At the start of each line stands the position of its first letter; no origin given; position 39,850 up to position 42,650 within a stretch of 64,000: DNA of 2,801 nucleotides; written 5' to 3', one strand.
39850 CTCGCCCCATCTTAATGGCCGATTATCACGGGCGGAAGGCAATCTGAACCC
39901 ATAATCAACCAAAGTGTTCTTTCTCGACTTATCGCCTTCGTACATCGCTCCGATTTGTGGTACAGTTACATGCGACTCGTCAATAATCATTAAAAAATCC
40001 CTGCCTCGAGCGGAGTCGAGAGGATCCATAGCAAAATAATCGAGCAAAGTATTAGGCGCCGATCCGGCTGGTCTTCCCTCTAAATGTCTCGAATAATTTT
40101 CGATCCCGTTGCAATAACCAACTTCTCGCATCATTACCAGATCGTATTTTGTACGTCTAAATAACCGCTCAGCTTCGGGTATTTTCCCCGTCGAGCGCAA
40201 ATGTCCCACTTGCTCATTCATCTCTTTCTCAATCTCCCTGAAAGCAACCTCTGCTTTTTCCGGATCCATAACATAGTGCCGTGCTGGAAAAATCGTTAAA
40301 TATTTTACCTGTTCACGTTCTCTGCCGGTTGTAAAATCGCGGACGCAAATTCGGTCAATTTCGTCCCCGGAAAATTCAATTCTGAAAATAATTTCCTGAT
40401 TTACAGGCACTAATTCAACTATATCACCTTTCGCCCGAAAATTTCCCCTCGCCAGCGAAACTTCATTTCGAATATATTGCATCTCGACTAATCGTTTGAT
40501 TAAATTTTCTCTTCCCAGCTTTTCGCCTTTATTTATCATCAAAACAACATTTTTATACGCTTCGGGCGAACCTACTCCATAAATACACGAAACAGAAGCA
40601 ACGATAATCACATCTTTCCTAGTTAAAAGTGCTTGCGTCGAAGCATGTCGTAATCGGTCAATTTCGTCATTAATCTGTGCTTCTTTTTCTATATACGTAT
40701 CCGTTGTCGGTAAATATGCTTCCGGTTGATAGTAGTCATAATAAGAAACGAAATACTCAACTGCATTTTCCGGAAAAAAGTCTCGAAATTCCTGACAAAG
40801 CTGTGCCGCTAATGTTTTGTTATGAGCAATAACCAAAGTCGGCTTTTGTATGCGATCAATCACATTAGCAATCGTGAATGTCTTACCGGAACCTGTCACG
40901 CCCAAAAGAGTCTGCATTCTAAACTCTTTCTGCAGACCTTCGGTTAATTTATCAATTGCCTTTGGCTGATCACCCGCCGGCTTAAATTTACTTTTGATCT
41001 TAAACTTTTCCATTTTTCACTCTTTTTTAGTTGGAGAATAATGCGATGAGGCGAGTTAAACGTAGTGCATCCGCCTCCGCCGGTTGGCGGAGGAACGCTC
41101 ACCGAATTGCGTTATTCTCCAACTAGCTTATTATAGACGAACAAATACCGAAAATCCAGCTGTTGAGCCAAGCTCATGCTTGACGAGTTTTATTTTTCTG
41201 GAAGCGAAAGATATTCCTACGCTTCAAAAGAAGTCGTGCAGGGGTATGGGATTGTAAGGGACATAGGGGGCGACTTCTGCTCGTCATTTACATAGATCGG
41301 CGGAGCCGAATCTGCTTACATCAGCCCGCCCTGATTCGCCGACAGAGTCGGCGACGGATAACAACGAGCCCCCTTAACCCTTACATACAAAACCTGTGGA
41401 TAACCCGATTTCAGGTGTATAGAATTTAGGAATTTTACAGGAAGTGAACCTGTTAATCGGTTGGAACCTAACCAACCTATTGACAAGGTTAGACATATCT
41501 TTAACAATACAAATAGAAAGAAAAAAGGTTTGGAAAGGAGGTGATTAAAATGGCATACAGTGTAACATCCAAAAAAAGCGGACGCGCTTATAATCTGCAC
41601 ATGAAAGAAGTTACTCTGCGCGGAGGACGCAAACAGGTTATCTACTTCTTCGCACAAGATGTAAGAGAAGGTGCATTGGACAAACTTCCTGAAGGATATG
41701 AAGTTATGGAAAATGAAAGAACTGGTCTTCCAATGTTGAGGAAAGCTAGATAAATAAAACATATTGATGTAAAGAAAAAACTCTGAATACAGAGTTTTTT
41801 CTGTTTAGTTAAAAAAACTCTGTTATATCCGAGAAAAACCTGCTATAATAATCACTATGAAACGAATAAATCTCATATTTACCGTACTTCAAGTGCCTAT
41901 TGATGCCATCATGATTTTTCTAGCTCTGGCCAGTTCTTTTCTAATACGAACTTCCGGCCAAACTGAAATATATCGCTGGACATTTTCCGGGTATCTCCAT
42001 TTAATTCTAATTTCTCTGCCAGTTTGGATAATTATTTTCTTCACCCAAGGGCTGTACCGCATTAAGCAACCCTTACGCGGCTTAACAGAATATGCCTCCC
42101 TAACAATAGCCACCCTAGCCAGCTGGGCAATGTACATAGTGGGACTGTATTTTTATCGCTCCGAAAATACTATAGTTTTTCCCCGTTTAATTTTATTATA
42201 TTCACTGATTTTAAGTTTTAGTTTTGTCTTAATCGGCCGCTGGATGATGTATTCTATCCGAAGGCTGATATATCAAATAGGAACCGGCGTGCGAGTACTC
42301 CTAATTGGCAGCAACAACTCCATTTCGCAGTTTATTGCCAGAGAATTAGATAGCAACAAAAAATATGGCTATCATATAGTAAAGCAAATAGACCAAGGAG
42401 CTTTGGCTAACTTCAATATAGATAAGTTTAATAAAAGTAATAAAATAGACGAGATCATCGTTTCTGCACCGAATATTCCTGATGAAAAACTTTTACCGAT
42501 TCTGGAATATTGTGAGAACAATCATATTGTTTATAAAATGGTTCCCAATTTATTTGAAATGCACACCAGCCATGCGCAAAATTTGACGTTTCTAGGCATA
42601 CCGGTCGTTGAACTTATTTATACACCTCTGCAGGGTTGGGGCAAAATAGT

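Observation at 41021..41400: GC-rich, highly structured ~380-nt intergenic element upstream of uvrB containing a G-quadruplex motif locked inside a perfect 8-bp stem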

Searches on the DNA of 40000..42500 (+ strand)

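Call 3: search_rna_families(source=window, start=40000, end=42500, threshold=evalue, max_evalue=1, show_alignments=3)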
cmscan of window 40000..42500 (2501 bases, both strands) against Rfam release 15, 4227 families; matches with E-value up to 1: 2.
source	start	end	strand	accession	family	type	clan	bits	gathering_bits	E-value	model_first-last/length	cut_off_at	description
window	41775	41924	-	RF02384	FasX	Gene; sRNA;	-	30.7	100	0.012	1-205/205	no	FasX small RNA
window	41757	41826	-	RF02621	BSnc120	Gene; sRNA;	-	22.8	114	0.047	1-88/88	no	Brucella sRNA 120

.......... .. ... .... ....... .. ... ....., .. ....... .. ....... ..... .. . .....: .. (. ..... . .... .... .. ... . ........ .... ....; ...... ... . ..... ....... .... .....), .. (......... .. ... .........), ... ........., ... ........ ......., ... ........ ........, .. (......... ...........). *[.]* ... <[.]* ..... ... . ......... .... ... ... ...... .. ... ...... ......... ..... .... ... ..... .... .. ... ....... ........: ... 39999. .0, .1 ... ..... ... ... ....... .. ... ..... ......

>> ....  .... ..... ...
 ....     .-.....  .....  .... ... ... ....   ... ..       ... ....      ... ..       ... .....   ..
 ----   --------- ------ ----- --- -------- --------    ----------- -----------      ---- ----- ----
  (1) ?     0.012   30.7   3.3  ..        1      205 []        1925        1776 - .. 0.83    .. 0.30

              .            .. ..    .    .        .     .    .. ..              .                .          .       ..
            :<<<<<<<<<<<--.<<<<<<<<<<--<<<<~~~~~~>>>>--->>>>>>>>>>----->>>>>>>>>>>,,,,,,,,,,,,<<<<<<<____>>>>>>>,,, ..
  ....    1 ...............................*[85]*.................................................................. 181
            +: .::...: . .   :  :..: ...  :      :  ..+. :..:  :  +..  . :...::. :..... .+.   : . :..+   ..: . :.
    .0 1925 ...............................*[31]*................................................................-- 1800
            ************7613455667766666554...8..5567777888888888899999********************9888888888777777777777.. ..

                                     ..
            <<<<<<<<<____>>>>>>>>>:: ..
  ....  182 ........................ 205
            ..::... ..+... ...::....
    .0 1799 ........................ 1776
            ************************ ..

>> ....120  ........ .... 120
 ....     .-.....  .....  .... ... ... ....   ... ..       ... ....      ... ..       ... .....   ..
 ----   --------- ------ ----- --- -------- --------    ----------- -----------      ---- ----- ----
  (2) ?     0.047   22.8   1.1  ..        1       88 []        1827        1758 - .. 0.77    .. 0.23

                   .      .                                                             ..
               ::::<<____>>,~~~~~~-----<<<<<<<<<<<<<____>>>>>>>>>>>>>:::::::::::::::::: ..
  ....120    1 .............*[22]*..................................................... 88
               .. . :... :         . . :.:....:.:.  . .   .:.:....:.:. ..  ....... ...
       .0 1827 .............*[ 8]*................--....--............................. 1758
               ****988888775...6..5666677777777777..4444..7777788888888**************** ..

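Call 18: search_dna_similar(query=window:41014-41420:+, collection=phages, mode=distant, max_evalue=1)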
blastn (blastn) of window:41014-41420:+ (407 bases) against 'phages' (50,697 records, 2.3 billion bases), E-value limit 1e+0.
No match.

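Call 19: search_dna_similar(query=window:41014-41420:+, collection=plasmids, mode=distant, max_evalue=1)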
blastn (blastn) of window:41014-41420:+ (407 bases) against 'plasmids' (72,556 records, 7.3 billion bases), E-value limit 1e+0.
No match.
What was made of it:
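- Neither phage nor plasmid collections give a match (calls 18, 19).
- Tried and rejected: blastn (distant mode) of 41014-41420 against the phage and plasmid collections found no match (calls 18, 19).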

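Call 30: search_rna_families(source=window, start=41010, end=41440, threshold=evalue, max_evalue=10, show_alignments=4)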
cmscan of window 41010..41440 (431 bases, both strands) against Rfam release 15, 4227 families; matches with E-value up to 10: 5.
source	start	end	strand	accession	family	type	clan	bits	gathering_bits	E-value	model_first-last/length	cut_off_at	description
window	41254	41291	-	RF01647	ceN61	Gene; snRNA; snoRNA; CD-box;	-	15.6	60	1.5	1-72/72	no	Caenorhabditis snoRNA ceN61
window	41042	41170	+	RF02840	Ref68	Gene; sRNA;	-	14.2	44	0.86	1-124/124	no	Enterococcus sRNA 68 (Lacto-3 RNA)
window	41326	41347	-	RF03156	L31-Firmicutes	Cis-reg; leader;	CL00118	11.7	33.3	9.3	1-26/32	no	L31-Firmicutes ribosomal protein leader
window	41288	41336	+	RF01120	sR33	Gene; snRNA; snoRNA; CD-box;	-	11.5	37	8.3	1-55/55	no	Small nucleolar RNA sR33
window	41074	41090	-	RF01149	sR10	Gene; snRNA; snoRNA; CD-box;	-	9.3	45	9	38-54/54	no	Small nucleolar RNA sR10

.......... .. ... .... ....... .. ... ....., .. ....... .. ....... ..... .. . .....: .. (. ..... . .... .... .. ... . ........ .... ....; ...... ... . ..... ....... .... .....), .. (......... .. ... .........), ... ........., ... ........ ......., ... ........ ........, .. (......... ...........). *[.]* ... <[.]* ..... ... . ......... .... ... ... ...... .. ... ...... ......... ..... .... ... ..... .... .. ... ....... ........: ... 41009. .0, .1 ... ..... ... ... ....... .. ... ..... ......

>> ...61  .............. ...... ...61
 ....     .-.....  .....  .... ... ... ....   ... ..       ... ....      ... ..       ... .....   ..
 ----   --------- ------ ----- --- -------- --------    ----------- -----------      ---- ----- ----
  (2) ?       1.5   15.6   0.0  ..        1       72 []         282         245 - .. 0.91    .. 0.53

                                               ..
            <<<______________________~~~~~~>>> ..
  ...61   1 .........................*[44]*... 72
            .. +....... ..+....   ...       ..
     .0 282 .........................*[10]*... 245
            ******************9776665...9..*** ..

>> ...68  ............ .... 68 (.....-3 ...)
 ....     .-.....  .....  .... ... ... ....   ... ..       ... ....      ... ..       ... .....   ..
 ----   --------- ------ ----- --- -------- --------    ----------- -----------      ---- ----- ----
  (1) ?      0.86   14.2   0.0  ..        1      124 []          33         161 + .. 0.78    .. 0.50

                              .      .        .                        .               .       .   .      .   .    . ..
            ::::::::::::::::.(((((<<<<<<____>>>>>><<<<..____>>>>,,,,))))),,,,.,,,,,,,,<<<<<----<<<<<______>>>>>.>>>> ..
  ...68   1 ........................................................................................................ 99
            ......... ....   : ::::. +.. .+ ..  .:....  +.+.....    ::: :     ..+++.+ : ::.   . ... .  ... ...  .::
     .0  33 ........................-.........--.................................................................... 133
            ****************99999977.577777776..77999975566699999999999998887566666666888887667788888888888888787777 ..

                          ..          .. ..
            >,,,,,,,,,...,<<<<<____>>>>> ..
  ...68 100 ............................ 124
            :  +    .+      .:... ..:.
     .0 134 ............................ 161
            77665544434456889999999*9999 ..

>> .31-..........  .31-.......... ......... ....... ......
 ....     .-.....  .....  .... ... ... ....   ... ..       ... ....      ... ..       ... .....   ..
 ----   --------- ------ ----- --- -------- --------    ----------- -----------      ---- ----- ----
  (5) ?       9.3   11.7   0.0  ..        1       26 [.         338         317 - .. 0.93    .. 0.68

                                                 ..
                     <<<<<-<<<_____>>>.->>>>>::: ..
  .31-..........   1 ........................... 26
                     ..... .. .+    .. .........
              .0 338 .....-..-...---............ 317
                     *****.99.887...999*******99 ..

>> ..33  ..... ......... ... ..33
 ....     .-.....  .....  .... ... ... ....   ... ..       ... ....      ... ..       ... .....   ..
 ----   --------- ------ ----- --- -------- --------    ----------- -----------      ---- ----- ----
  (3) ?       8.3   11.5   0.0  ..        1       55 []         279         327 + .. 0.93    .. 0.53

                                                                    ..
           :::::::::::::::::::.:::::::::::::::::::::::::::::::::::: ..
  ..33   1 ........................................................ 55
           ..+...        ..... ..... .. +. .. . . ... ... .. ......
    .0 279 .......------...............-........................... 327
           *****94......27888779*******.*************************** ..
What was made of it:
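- On Any Rfam 15 family (RNase P, tmRNA, SRP, 6S, riboswitches, ribozymes, HEARO/IS605-type RNAs and others): At E<=10 on 431 nt only four or five snoRNA/sRNA scraps of 9-16 bits appear (call 30).
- It matches no Rfam family (calls 3, 30).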

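Call 61: build_rna_model(alignment_id=A5, structure=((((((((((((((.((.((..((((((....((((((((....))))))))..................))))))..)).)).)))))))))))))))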
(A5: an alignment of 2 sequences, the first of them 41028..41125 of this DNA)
Model R1 built from alignment A5 (2 sequences, 98 columns); structure: as given.
model positions 98; base pairs 32; branch points 0; effective number of sequences 0.62; information 0.589 bits per position. Calibrated on 0.2 Mb of random sequence (short: E-values are rough).
structure used (alignment columns):
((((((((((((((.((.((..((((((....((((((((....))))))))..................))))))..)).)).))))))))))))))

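Call 62: search_with_rna_model(model_id=R1, source=window, max_evalue=10, show_alignments=4)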
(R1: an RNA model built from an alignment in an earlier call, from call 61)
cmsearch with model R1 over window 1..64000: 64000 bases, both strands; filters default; matches with E-value up to 10: 3.
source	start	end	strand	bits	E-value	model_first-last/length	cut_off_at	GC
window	41028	41125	-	124.2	6.7e-30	1-98/98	no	0.52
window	41028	41125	+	44.7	4e-09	1-98/98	no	0.52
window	36415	36511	-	31.6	1.1e-05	1-98/98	no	0.48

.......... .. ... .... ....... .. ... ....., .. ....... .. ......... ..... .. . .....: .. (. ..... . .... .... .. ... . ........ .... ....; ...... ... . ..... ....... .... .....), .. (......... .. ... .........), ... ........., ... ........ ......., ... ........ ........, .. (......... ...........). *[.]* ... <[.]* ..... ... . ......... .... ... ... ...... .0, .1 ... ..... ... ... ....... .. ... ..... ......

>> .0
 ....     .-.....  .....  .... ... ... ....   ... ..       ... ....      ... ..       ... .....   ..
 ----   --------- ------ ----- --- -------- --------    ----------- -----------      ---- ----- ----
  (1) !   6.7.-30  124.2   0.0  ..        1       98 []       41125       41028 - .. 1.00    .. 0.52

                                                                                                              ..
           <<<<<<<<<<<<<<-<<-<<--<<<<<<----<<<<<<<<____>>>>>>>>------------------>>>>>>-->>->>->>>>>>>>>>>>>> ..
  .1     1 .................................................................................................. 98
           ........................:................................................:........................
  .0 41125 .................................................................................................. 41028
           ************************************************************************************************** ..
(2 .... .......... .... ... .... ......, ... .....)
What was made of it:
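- On Cis-regulatory structured mRNA leader (for insert b): The inner stems keep 14 of 14 pairs, 5 of them changed on both sides (call 62).
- Unpaired positions are about 78% identical against about 61% for paired ones (my count on call 62). What is conserved is the interior loops, and the inner stems co-vary, which is the opposite of the MITE pattern (call 62).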
